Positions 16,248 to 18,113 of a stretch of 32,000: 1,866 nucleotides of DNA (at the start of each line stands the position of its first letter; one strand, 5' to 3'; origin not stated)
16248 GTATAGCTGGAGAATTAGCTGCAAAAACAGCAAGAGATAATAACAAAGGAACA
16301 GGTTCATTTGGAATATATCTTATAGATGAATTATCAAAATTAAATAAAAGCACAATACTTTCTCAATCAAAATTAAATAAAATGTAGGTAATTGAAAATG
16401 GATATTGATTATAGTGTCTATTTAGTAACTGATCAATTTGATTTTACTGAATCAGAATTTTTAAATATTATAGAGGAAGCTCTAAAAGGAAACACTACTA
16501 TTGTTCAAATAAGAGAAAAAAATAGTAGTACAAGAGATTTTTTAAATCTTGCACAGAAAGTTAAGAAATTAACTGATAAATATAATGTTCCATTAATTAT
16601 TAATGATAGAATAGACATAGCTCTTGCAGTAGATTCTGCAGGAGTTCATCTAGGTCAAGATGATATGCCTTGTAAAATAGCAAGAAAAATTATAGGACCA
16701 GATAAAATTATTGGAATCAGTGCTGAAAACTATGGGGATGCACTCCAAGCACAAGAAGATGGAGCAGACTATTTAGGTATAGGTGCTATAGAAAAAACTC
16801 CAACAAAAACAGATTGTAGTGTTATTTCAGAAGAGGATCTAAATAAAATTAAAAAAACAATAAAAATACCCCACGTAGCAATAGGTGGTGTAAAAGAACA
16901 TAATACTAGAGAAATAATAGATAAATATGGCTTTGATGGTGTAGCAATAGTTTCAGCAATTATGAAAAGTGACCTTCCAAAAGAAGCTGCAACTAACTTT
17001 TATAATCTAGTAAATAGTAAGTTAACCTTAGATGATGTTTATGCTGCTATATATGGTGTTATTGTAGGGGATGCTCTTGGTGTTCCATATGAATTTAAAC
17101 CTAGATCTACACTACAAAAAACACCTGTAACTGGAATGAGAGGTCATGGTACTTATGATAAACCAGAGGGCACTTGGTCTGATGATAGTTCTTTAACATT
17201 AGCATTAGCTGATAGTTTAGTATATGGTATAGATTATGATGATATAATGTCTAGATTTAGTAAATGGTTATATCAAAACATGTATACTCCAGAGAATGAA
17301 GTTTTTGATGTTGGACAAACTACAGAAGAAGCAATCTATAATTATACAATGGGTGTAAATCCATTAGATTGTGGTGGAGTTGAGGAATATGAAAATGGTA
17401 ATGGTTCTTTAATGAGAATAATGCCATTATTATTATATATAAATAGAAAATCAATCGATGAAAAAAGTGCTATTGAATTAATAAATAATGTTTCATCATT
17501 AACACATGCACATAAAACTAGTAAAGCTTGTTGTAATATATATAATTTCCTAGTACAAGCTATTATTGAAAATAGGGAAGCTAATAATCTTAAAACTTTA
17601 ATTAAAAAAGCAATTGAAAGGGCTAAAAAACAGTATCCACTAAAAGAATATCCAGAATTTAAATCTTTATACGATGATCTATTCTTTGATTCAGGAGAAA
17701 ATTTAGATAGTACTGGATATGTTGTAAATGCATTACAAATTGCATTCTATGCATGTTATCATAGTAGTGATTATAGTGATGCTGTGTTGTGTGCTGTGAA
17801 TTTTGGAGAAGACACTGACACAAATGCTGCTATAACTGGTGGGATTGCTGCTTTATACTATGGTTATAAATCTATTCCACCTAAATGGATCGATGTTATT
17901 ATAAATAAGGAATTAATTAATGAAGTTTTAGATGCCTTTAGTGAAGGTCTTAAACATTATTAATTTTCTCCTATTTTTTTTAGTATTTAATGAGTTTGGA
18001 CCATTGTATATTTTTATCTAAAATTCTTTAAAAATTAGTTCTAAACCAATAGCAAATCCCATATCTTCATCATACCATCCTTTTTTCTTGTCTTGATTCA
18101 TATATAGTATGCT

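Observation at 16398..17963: ThiE fused in-frame to an apparently active ADP-ribosylglycohydrolase (ARH/DraG-family) domain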

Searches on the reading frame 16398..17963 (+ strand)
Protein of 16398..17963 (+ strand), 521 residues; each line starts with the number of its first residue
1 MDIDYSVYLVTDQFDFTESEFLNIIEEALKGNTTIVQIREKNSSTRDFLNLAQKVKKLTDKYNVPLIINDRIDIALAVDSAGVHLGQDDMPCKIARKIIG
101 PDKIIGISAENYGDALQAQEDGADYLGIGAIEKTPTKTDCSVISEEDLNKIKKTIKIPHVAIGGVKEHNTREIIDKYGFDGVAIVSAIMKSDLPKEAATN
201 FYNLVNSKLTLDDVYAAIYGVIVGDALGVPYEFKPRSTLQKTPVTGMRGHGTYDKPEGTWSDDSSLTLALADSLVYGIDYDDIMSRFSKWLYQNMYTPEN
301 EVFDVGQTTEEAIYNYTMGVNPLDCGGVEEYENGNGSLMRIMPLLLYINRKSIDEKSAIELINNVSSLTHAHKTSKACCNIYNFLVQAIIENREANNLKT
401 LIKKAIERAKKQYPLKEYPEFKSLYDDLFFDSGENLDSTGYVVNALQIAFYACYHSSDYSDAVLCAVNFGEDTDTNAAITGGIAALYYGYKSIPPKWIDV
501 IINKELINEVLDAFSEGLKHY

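Call 3: search_protein_families(library=pfam, proteins=[window:16398-17963:+], max_evalue=0.01)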
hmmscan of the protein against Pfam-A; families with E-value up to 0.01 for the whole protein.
window:16398-17963:+ (521 aa): 2 families
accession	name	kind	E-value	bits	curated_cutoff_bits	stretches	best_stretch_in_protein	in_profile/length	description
PF03747.19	ADP_ribosyl_GH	-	3.5e-70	237.4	26.2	1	216-495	1-286/287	ADP-ribosylglycohydrolase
PF02581.23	TMP-TENI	-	5.1e-62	208.9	27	1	7-188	1-180/180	Thiamine monophosphate synthase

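Call 4: search_protein_families(library=ncbifam, proteins=[window:16398-17963:+], max_evalue=0.01)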
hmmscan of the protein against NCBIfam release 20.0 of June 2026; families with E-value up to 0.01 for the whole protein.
window:16398-17963:+ (521 aa): 16 families
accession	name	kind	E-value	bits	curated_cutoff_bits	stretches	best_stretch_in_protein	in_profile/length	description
NF002727.0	PRK02615.1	equivalog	4.8e-64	216.3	335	1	6-206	150-345/349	thiamine phosphate synthase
TIGR00693.1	thiE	equivalog_domain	9.5e-64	214.3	145.1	1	6-200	1-196/197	thiamine phosphate synthase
NF041672.1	ADPriboarghdlase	equivalog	4.9e-43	147.3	490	1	201-510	57-351/361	ADP-ribosylarginine hydrolase Tri1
NF007070.0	PRK09517.1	equivalog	2e-38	132.2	761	1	3-205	2-214/755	multifunctional thiamine-phosphate pyrophosphorylase/synthase/phosphomethylpyrimidine kinase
NF000736.0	PRK00043.2-3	equivalog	5.3e-36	124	227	1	18-205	13-205/207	thiamine phosphate synthase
TIGR02662.1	dinitro_DRAG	equivalog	3.2e-31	108.6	337.05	1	215-501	6-267/287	ADP-ribosyl-[dinitrogen reductase] hydrolase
NF005819.0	PRK07695.1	equivalog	4.8e-30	104.8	251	1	20-207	16-199/205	thiazole tautomerase TenI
NF000740.0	PRK00043.3-4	equivalog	6.5e-30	104.2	202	1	2-198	4-207/218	thiamine phosphate synthase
NF000741.0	PRK00043.3-5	equivalog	8.7e-27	94.2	350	1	1-198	4-207/217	thiamine phosphate synthase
NF006530.0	PRK08999.1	equivalog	2e-22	79.7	245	1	7-189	133-313/315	Nudix family hydrolase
NF000738.0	PRK00043.3-1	equivalog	1.1e-19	70.9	445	1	5-201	8-211/221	thiamine phosphate synthase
NF002904.0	PRK03512.1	equivalog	5.2e-18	65.3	231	1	22-207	22-208/211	thiamine phosphate synthase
NF008933.0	PRK12290.1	equivalog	3.2e-15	56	516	1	23-207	221-414/438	thiamine phosphate synthase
NF000734.0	PRK00043.1-5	equivalog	1.3e-13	51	252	1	25-200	16-192/201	thiamine phosphate synthase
NF005080.0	PRK06512.1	equivalog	7.7e-08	32.3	218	1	19-193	26-201/222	thiamine phosphate synthase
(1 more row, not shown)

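Call 9: find_homologous_proteins(query=window:16398-17963:+, max_evalue=1e-10)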
Query window:16398-17963:+ (521 aa): 6883 proteins with E <= 1e-10 among 8000 candidates; the best 120 are listed.
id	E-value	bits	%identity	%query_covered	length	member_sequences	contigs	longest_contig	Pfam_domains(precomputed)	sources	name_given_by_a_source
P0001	0.0e+0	1158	99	100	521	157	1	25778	PF03747.20,PF02581.24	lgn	-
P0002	6.5e-246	835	71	100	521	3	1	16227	PF03747.20,PF02581.24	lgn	-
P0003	2.7e-226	770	67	100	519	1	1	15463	PF03747.20,PF02581.24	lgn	-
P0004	1.9e-213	728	63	100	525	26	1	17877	PF03747.20,PF02581.24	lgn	-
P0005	5.3e-110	386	56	60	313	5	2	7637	PF03747.20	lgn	-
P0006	1.0e-103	366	55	59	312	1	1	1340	PF03747.20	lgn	-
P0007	4.5e-103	364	54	59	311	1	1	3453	PF03747.20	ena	-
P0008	5.2e-103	363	53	59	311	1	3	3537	PF03747.20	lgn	-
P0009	6.8e-103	363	53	59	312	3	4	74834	PF03747.20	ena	-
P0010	2.4e-102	361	54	59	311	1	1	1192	PF03747.20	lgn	-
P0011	4.8e-101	357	53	59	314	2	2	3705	PF03747.20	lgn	-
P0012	7.0e-101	356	52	60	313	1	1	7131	PF03747.20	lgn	-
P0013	3.9e-100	354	52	59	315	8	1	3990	PF03747.20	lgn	-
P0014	5.6e-100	353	52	60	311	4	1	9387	PF03747.20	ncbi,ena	-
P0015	1.0e-99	353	54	59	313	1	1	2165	PF03747.20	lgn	-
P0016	1.5e-99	352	51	59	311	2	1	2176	PF03747.20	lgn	-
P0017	2.8e-98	348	52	60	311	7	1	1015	PF03747.20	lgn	-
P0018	3.0e-98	348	51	59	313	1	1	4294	PF03747.20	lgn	-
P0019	3.7e-98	347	51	59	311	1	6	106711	PF03747.20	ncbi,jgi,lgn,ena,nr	ncbi:MAG: ADP-ribosylglycohydrolase [Methanosphaera stadtmanae]|nr:ADP-ribosylglycohydrolase [Methan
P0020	4.0e-98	347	51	59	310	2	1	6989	PF03747.20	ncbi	-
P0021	4.4e-98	347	52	59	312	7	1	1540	PF03747.20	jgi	-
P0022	6.9e-98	346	50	60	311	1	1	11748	PF03747.20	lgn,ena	-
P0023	7.1e-98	346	51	59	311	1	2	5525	PF03747.20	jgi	-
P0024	7.8e-98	346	51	59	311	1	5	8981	PF03747.20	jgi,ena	-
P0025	1.2e-97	346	53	60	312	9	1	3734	PF03747.20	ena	-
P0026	1.4e-97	345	52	58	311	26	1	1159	PF03747.20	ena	-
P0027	2.0e-97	345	52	60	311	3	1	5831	PF03747.20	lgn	-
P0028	6.2e-97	343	50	60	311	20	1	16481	PF03747.20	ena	-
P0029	6.8e-97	343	52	59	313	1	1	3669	PF03747.20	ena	-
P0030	4.7e-96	340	50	60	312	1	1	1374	PF03747.20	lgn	-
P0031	4.9e-96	340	52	58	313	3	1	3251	PF03747.20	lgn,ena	-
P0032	2.9e-95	338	52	59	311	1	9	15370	PF03747.20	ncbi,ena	-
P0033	5.1e-95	337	50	60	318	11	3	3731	PF03747.20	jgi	-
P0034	1.6e-94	335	51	60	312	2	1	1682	PF03747.20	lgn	-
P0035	1.7e-94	335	50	60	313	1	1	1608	PF03747.20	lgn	-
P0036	7.3e-94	333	50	59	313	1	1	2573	PF03747.20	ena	-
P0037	8.6e-94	333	51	58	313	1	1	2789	PF03747.20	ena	-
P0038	2.5e-93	331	49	60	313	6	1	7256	PF03747.20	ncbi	-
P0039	1.3e-92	329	49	59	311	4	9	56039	PF03747.20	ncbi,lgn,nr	ncbi:MAG: hypothetical protein BZ135_01870 [Methanosphaera sp. rholeuAM6]|nr:MAG: hypothetical prote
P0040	1.6e-92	329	50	59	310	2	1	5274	PF03747.20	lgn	-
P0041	3.2e-92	328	50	59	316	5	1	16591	PF03747.20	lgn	-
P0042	7.1e-92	327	48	59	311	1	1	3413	PF03747.20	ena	-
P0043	7.8e-91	323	49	60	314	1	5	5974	PF03747.20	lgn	-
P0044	8.1e-91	323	50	59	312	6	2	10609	PF03747.20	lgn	-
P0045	1.6e-90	322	50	59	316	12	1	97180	PF03747.20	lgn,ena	-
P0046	6.9e-89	317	49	58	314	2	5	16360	PF03747.20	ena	-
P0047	1.1e-88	316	50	59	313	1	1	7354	PF03747.20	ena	-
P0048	1.5e-88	316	49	59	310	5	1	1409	PF03747.20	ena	-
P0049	5.1e-86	307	49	59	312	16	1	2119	PF03747.20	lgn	-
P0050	1.3e-84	303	48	58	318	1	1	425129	PF03747.20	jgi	jgi:ADP-ribosyl-[dinitrogen reductase] hydrolase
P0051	2.6e-84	302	44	59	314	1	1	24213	PF03747.20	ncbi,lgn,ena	-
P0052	8.7e-84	300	48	58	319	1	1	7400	PF03747.20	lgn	-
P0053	8.9e-84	300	46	60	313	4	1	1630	PF03747.20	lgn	-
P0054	1.2e-83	300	49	56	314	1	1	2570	PF03747.20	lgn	-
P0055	1.6e-83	299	47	57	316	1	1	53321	PF03747.20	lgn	-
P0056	1.8e-83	299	47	59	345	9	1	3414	PF03747.20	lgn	-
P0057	2.1e-83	299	46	59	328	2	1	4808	PF03747.20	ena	-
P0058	3.5e-83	298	46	59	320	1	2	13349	PF03747.20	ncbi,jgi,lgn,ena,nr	ncbi:MAG: ADP-ribosylglycohydrolase family protein [Methanomassiliicoccaceae archaeon]|nr:ADP-ribosy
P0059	1.2e-82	296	48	58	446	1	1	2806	PF03747.20,PF20118.5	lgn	-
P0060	1.4e-82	296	47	58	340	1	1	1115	PF03747.20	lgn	-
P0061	2.3e-82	295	44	60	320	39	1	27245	PF03747.20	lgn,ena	-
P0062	3.0e-82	295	47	58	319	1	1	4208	PF03747.20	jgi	jgi:ADP-ribosylglycohydrolase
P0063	3.8e-82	295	41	70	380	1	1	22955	PF03747.20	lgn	-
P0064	5.6e-82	294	45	59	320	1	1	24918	PF03747.20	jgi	-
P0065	1.4e-81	293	45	59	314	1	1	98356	PF03747.20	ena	-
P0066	3.4e-81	291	48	58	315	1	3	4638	PF03747.20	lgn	-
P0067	3.9e-81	291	45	59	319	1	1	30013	PF03747.20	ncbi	-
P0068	4.5e-81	291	46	57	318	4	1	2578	PF03747.20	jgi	-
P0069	4.5e-81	291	48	58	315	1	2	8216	PF03747.20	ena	-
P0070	4.6e-81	291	48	58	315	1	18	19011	PF03747.20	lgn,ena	-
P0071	6.7e-81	290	47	58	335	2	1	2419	PF03747.20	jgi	-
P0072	7.5e-81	290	45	57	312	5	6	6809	PF03747.20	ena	-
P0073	8.1e-81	290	45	58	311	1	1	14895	PF03747.20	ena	-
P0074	9.0e-81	290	47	58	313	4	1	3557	PF03747.20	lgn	-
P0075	1.4e-80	289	44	59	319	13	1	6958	PF03747.20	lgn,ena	-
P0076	2.9e-80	288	45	60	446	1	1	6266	PF03747.20,PF20118.5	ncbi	-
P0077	3.3e-80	288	46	58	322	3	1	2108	PF03747.20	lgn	-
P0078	4.3e-80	288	45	59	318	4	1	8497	PF03747.20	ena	-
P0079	6.1e-80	287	46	58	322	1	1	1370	PF03747.20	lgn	-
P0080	9.3e-80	287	45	59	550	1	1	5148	PF03747.20,PF00293.35,PF20118.5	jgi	-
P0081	1.3e-79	286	46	57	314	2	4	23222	PF03747.20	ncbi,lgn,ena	-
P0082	1.4e-79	286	47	58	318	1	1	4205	PF03747.20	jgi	jgi:ADP-ribosylglycohydrolase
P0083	1.5e-79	286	44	58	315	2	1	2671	PF03747.20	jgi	jgi:ADP-ribosylglycohydrolase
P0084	1.8e-79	286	49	59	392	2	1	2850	PF03747.20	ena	-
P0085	2.3e-79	285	46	57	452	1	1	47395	PF03747.20,PF20118.5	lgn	-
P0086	2.4e-79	285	47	59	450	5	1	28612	PF03747.20,PF20118.5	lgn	-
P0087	3.3e-79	285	45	58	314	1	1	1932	PF03747.20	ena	-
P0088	3.4e-79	285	44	58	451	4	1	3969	PF03747.20,PF20118.5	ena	-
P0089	3.4e-79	285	47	57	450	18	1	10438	PF03747.20,PF20118.5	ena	-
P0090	3.7e-79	285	45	58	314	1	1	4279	PF03747.20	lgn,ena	-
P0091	4.0e-79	285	46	58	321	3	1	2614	PF03747.20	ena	-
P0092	4.0e-79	285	46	57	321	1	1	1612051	PF03747.20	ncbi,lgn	-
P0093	4.4e-79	284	47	57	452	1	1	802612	PF03747.20,PF20118.5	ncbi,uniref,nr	ncbi:ADP-ribosylglycohydrolase family protein [Dehalobacter sp. 14DCB1]|uniref:ADP-ribosylglycohydro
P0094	5.2e-79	284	45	57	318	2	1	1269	PF03747.20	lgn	-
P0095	5.7e-79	284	48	56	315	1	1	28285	PF03747.20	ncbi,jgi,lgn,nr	ncbi:MAG: ADP-ribosylglycohydrolase family protein [Lachnospiraceae bacterium]|jgi:ADP-ribosylglycoh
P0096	6.0e-79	284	48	57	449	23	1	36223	PF03747.20,PF20118.5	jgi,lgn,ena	-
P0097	6.1e-79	284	45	57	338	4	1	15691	PF03747.20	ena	-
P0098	6.4e-79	284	49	55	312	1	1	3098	PF03747.20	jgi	-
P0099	6.4e-79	284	46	59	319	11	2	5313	PF03747.20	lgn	-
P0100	6.4e-79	284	45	59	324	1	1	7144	PF03747.20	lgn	-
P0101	7.0e-79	284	45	60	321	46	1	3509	PF03747.20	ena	-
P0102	7.8e-79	284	45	59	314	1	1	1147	PF03747.20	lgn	-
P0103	8.5e-79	283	45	59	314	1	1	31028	PF03747.20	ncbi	-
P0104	9.1e-79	283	46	58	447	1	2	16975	PF03747.20,PF20118.5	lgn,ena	-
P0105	1.0e-78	283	46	57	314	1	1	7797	PF03747.20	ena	-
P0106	1.0e-78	283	47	56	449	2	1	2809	PF03747.20,PF20118.5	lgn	-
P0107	1.1e-78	283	47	58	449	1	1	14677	PF03747.20,PF20118.5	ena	-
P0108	1.1e-78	283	47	59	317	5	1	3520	PF03747.20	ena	-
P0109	1.5e-78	283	43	59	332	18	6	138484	PF03747.20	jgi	jgi:ADP-ribosyl-[dinitrogen reductase] hydrolase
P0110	1.5e-78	283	45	58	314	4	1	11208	PF03747.20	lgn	-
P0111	1.7e-78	283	44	58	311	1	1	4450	PF03747.20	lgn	-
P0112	1.7e-78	282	45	59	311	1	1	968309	PF03747.20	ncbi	-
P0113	2.0e-78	282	44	59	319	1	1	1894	PF03747.20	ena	-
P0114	2.1e-78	282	45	59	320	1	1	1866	PF03747.20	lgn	-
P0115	2.3e-78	282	47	57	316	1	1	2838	PF03747.20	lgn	-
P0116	2.4e-78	282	45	58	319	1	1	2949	PF03747.20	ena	-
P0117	2.7e-78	282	48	57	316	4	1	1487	PF03747.20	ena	-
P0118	2.9e-78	282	46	56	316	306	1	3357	PF03747.20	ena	-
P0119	2.9e-78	282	47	57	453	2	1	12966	PF03747.20,PF20118.5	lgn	-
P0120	3.1e-78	282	46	58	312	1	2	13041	PF03747.20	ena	-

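Call 10: find_encoding_contigs(protein=P0002, flank=8000, max_places=3)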
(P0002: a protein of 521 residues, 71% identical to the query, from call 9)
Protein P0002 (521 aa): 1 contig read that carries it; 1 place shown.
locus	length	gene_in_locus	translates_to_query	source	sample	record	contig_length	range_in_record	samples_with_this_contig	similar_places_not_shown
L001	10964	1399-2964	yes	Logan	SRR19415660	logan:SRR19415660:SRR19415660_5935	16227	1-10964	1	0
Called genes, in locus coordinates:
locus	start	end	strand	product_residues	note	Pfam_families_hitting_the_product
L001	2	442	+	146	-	?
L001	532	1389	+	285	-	PF02110:HK, PF01256:Carb_kinase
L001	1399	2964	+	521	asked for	PF02581:TMP-TENI, PF03747:ADP_ribosyl_GH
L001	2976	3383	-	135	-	-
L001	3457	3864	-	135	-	-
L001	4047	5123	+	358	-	PF00149:Metallophos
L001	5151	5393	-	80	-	-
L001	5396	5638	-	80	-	PF01337:Barstar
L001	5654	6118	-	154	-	PF00545:Ribonuclease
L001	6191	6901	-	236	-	PF16640:Big_3_5 (weak)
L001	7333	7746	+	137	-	-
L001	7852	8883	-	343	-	-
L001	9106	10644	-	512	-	-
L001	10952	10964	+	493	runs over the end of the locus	PF00209:SNF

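Call 11: find_encoding_contigs(protein=P0004, flank=8000, max_places=3)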
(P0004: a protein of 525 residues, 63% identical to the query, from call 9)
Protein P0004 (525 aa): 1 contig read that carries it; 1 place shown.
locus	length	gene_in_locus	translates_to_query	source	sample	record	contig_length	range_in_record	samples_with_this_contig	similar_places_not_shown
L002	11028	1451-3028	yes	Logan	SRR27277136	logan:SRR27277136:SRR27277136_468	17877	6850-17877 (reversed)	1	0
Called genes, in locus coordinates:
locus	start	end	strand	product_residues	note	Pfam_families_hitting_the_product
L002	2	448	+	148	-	?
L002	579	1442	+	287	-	PF02110:HK, PF08543:Phos_pyr_kin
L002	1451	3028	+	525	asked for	PF02581:TMP-TENI, PF03747:ADP_ribosyl_GH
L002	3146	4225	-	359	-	PF01758:SBF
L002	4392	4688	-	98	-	PF12840:HTH_20, PF01022:HTH_5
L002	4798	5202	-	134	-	-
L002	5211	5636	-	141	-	-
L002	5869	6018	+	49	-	PF06902:Fer4_19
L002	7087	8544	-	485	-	PF04055:Radical_SAM, PF13353:Fer4_12, PF13186:SPASM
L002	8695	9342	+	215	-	PF00440:TetR_N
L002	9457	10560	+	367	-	PF00149:Metallophos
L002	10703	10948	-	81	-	PF01337:Barstar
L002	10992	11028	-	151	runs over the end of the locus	PF00545:Ribonuclease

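Call 12: find_encoding_contigs(protein=P0003, flank=8000, max_places=3)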
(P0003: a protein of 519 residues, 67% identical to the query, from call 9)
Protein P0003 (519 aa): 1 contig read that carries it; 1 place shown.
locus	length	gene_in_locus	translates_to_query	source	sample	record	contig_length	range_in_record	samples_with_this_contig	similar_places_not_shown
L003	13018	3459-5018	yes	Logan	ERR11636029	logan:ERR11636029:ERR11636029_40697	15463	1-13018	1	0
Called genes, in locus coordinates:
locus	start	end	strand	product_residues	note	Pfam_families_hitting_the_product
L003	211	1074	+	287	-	PF11299:DUF3100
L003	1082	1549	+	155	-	-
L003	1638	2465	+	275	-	PF11299:DUF3100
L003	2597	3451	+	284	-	PF02110:HK, PF01256:Carb_kinase (weak)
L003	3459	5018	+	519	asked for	PF02581:TMP-TENI, PF03747:ADP_ribosyl_GH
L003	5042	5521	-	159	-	-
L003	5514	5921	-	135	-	-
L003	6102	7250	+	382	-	PF00149:Metallophos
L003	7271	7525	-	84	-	PF01337:Barstar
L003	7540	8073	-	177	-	PF00545:Ribonuclease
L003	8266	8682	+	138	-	-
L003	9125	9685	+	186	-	PF03352:Adenine_glyco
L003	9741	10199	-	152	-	PF00582:Usp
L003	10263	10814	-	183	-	-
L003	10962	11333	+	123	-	-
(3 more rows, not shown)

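Call 13: find_encoding_contigs(protein=P0019, flank=8000, max_places=3)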
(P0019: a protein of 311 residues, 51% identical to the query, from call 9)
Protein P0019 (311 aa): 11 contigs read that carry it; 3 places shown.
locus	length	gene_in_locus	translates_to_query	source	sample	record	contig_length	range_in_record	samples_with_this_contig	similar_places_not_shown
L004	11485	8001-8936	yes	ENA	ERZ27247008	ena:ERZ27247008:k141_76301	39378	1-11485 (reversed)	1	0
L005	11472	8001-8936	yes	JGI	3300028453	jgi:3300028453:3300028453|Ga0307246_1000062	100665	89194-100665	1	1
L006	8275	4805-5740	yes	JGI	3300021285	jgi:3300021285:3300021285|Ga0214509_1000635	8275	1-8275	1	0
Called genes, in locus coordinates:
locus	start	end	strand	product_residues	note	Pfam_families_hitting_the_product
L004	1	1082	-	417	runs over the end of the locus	PF13742:tRNA_anti_2, PF01336:tRNA_anti-codon, PF02601:Exonuc_VII_L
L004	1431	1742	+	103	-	PF01906:YbjQ_1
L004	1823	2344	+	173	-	-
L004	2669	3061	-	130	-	PF01243:PNPOx_N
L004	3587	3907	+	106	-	-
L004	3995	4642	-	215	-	PF02592:Vut_1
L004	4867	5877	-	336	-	PF00724:Oxidored_FMN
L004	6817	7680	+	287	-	PF02899:Phage_int_SAM_1 (weak), PF00589:Phage_integrase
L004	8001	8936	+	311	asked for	PF03747:ADP_ribosyl_GH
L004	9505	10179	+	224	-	PF13229:Beta_helix (faint)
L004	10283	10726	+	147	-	-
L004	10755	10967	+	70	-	-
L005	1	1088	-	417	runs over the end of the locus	PF13742:tRNA_anti_2, PF01336:tRNA_anti-codon, PF02601:Exonuc_VII_L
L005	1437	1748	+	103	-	PF01906:YbjQ_1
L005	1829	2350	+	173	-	-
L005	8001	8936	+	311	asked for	PF03747:ADP_ribosyl_GH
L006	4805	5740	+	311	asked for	PF03747:ADP_ribosyl_GH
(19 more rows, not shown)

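Call 14: find_encoding_contigs(protein=P0005, flank=8000, max_places=3)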
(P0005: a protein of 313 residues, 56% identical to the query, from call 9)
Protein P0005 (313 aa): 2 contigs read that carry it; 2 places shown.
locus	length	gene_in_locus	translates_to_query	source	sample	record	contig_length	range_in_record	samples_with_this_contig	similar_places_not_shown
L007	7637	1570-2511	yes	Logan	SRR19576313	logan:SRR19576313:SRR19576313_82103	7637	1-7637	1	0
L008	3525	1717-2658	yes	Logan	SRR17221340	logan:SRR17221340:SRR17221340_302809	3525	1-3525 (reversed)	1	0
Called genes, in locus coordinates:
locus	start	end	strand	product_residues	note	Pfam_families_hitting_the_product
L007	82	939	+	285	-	PF02110:HK, PF01256:Carb_kinase (weak)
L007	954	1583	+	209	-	PF02581:TMP-TENI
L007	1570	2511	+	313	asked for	PF03747:ADP_ribosyl_GH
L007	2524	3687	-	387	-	PF00149:Metallophos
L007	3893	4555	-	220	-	PF00440:TetR_N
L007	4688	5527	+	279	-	PF13353:Fer4_12, PF04055:Radical_SAM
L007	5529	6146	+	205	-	PF13186:SPASM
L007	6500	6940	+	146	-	-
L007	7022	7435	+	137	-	-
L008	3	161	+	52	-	?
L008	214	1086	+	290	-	PF02110:HK, PF01256:Carb_kinase (weak)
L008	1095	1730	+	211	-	PF02581:TMP-TENI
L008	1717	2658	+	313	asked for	PF03747:ADP_ribosyl_GH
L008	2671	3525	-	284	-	?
